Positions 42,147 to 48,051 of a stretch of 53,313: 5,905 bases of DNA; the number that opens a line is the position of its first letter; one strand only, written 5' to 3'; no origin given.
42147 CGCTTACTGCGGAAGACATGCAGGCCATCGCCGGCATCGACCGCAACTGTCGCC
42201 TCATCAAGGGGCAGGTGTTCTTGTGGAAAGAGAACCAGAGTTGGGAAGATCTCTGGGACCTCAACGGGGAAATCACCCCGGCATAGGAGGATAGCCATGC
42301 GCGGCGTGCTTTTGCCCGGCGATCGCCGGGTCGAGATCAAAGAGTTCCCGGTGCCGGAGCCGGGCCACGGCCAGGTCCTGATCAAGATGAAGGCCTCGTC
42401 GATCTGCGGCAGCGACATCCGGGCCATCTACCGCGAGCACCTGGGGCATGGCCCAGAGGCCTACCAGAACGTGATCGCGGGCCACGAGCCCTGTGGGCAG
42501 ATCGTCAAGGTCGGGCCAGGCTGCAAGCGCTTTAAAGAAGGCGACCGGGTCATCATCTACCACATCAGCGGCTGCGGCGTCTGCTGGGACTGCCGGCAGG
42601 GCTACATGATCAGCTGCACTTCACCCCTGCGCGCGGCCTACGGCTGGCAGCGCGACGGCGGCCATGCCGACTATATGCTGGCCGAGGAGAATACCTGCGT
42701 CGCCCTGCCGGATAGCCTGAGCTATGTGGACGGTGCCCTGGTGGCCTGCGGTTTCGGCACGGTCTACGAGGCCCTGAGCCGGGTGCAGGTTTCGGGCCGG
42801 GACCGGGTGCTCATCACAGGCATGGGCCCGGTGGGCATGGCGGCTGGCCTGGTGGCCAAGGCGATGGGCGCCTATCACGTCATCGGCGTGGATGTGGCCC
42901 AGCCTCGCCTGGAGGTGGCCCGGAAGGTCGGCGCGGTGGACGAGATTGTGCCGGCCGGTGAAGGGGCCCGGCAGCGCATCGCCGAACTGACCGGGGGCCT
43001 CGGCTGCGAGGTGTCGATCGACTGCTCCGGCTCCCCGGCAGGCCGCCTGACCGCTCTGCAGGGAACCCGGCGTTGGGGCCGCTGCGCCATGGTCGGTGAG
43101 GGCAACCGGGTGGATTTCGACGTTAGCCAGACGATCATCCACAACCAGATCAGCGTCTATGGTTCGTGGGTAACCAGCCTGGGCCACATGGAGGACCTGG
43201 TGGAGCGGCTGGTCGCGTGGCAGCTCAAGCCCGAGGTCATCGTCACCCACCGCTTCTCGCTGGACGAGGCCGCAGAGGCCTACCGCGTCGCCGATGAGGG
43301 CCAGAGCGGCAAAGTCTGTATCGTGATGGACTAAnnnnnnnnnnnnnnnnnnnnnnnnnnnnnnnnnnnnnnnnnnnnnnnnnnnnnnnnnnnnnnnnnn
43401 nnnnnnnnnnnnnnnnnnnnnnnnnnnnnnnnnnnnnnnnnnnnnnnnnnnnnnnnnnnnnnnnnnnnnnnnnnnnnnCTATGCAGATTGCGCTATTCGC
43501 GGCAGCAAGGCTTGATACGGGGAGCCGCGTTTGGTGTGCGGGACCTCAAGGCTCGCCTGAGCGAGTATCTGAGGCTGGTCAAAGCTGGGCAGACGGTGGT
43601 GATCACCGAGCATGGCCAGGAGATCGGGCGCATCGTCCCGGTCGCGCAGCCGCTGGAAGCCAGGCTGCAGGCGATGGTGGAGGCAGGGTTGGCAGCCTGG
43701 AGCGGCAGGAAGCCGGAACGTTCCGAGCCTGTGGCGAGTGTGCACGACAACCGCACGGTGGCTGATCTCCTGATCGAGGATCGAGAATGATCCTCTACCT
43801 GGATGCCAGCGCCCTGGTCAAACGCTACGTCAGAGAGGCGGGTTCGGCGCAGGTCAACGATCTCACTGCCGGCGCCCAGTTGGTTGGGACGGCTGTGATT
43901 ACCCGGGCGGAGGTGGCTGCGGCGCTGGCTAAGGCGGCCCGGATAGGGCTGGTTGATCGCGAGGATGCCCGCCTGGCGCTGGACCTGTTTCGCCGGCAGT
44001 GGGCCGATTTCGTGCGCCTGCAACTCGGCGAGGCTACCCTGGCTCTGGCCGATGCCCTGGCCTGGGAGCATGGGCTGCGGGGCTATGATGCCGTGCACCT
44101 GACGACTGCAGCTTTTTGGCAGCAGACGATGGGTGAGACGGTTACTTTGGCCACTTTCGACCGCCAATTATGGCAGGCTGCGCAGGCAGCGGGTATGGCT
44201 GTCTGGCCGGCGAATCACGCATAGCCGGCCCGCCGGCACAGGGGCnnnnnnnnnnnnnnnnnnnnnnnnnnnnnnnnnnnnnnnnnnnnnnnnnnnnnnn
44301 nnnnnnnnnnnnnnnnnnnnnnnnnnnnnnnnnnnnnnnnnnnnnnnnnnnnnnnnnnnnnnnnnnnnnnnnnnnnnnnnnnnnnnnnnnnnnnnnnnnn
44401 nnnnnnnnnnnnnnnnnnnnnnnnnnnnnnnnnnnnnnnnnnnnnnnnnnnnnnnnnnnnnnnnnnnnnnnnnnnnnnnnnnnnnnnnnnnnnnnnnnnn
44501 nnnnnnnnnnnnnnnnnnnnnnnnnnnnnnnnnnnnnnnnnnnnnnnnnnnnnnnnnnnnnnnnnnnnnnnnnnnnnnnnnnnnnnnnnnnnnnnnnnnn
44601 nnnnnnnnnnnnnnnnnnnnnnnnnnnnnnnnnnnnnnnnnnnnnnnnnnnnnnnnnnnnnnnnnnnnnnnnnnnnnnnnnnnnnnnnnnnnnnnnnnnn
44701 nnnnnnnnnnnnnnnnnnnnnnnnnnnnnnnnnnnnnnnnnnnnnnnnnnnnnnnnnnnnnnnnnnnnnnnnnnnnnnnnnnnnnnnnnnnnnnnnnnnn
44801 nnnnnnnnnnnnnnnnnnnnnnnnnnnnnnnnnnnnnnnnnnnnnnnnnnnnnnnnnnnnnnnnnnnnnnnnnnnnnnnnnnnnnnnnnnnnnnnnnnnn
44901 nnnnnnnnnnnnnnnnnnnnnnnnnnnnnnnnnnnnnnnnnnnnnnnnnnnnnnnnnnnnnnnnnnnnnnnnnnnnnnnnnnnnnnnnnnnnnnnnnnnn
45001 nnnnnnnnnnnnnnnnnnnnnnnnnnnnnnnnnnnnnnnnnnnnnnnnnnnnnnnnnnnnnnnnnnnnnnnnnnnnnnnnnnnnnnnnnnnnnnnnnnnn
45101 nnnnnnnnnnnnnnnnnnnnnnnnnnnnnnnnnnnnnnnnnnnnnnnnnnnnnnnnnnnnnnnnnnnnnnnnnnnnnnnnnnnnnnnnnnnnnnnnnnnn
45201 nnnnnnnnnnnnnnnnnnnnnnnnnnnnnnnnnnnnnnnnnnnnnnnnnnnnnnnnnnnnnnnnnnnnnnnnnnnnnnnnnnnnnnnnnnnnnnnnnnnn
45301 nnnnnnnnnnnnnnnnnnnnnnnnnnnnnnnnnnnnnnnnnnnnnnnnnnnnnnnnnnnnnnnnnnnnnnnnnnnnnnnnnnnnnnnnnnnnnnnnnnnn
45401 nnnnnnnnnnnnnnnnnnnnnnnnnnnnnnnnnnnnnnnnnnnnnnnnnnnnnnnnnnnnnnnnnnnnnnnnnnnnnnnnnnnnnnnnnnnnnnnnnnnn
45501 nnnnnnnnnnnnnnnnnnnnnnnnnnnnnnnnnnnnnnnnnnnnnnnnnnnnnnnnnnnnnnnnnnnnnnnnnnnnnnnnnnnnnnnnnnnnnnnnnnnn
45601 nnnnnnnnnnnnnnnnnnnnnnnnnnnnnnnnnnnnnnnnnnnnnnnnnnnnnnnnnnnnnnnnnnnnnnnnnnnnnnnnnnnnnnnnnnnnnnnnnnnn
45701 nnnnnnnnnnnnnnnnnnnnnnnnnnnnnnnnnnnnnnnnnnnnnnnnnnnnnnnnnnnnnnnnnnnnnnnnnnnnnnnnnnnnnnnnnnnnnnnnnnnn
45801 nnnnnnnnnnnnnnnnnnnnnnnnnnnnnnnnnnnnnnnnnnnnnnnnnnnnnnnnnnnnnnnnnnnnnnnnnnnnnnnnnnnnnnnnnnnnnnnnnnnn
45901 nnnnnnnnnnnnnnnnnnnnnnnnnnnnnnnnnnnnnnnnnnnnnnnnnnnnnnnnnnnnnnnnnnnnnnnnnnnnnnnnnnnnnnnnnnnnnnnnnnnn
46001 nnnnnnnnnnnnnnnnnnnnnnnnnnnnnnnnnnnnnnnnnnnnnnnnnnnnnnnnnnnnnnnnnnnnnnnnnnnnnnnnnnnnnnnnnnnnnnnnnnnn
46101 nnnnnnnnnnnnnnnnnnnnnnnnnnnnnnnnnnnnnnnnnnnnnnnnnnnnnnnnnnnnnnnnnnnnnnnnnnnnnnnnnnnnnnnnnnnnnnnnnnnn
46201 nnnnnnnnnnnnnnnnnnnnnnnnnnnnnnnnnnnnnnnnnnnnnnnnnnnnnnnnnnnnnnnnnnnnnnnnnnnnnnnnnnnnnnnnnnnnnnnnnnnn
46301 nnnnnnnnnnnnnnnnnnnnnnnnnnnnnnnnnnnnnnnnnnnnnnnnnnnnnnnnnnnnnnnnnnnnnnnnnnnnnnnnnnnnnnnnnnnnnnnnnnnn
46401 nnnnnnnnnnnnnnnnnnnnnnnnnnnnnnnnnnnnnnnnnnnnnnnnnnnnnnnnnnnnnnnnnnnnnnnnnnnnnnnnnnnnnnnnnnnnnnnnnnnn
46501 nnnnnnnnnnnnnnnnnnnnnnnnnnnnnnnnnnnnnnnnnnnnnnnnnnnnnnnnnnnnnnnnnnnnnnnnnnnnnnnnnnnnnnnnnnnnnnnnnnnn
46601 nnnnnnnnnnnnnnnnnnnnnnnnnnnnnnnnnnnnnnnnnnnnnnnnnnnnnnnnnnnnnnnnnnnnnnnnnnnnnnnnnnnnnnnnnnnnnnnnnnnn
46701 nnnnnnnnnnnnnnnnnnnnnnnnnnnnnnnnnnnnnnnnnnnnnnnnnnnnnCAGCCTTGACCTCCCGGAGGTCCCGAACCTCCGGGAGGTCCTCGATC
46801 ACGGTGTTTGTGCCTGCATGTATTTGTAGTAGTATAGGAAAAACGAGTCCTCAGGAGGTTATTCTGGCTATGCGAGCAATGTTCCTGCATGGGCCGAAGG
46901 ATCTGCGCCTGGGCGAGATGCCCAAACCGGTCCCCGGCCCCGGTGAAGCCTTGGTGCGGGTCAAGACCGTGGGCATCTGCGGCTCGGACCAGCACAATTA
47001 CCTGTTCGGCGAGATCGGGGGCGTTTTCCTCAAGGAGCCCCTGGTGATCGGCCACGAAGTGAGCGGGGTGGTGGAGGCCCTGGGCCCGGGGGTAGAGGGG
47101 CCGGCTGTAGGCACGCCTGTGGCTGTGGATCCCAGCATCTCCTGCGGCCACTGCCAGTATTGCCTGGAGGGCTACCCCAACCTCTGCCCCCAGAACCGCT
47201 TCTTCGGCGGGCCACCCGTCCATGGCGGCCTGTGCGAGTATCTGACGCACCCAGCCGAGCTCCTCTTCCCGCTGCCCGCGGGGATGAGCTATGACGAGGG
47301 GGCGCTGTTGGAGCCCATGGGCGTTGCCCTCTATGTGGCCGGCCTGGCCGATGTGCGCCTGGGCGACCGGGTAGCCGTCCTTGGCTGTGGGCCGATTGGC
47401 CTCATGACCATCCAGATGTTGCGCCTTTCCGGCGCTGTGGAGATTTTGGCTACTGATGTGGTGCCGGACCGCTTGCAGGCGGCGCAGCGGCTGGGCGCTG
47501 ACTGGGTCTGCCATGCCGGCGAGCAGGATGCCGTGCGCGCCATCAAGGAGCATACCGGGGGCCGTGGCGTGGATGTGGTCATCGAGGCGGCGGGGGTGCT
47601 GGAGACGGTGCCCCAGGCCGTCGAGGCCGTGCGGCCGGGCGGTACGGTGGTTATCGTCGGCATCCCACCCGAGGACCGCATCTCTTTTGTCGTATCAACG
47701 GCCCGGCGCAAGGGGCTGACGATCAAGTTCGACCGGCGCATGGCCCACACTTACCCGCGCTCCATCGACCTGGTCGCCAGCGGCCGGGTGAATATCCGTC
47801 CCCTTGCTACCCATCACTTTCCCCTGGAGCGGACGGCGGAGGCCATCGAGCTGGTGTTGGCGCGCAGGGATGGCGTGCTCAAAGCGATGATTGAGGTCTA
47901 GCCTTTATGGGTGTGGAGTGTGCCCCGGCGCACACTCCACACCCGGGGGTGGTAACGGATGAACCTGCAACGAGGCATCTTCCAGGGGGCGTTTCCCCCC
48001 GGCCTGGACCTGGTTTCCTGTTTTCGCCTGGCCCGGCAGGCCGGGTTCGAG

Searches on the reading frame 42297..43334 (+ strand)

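Call 81: search_protein_families(library=pfam, proteins=[window:42297-43334:+], max_evalue=0.0001)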
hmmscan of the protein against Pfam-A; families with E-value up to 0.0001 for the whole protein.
window:42297-43334:+ (345 aa): 3 families
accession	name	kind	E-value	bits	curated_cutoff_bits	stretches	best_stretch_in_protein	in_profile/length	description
PF08240.17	ADH_N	-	1.4e-26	93.2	23.5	1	24-139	2-104/104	Alcohol dehydrogenase GroES-like domain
PF00107.32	ADH_zinc_N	-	2.2e-25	89.5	31.8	1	178-305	1-127/129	Zinc-binding dehydrogenase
PF16912.11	Glu_dehyd_C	-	3.1e-08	33.8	34.9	1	161-334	25-203/211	Glucose dehydrogenase C-terminus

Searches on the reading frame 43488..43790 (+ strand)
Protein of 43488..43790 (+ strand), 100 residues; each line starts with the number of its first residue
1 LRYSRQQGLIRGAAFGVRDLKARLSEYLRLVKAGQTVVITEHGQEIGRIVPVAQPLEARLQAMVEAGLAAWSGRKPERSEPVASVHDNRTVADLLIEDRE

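Call 81: search_protein_families(library=pfam, proteins=[window:43488-43790:+], max_evalue=0.0001)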
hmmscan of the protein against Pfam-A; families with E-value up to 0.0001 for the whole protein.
window:43488-43790:+ (100 aa): 1 family
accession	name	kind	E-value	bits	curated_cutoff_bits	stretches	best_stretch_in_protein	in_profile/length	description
PF02604.26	PhdYeFM_antitox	-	2.2e-07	31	29.8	1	16-54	5-44/74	Antitoxin Phd_YefM, type II toxin-antitoxin system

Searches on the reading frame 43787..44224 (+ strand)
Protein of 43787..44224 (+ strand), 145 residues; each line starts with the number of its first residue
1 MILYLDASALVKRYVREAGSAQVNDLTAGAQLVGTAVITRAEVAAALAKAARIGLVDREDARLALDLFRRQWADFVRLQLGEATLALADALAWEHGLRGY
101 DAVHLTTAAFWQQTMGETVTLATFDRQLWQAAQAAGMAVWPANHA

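Call 81: search_protein_families(library=pfam, proteins=[window:43787-44224:+], max_evalue=0.0001)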
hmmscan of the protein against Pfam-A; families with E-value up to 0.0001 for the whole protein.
window:43787-44224:+ (145 aa): 1 family
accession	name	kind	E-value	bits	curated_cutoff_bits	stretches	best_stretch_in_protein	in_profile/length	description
PF01850.27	PIN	-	2.1e-07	32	23.6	1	4-128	2-114/120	PIN domain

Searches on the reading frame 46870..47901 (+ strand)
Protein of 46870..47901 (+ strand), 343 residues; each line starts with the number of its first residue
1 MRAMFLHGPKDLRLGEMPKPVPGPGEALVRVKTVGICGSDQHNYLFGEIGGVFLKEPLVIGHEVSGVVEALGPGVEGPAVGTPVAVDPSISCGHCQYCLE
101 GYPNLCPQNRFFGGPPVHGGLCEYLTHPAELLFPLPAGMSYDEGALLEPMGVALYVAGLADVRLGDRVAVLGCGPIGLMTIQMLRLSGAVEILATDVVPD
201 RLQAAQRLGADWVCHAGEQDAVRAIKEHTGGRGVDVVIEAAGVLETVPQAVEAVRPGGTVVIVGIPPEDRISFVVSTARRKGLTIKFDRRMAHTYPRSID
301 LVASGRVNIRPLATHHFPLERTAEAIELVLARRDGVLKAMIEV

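Call 81: search_protein_families(library=pfam, proteins=[window:46870-47901:+], max_evalue=0.0001)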
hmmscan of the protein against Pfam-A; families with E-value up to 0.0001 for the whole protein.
window:46870-47901:+ (343 aa): 4 families
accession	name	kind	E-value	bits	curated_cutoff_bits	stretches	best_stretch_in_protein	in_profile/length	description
PF00107.32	ADH_zinc_N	-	3.9e-30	104.9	31.8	1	175-303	1-128/129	Zinc-binding dehydrogenase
PF08240.17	ADH_N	-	6.7e-29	100.6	23.5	1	23-136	1-103/104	Alcohol dehydrogenase GroES-like domain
PF16912.11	Glu_dehyd_C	-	1.1e-12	48.4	34.9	1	166-273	32-139/211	Glucose dehydrogenase C-terminus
PF13602.12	ADH_zinc_N_2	-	1.9e-11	45.5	27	1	208-331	1-125/134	Zinc-binding dehydrogenase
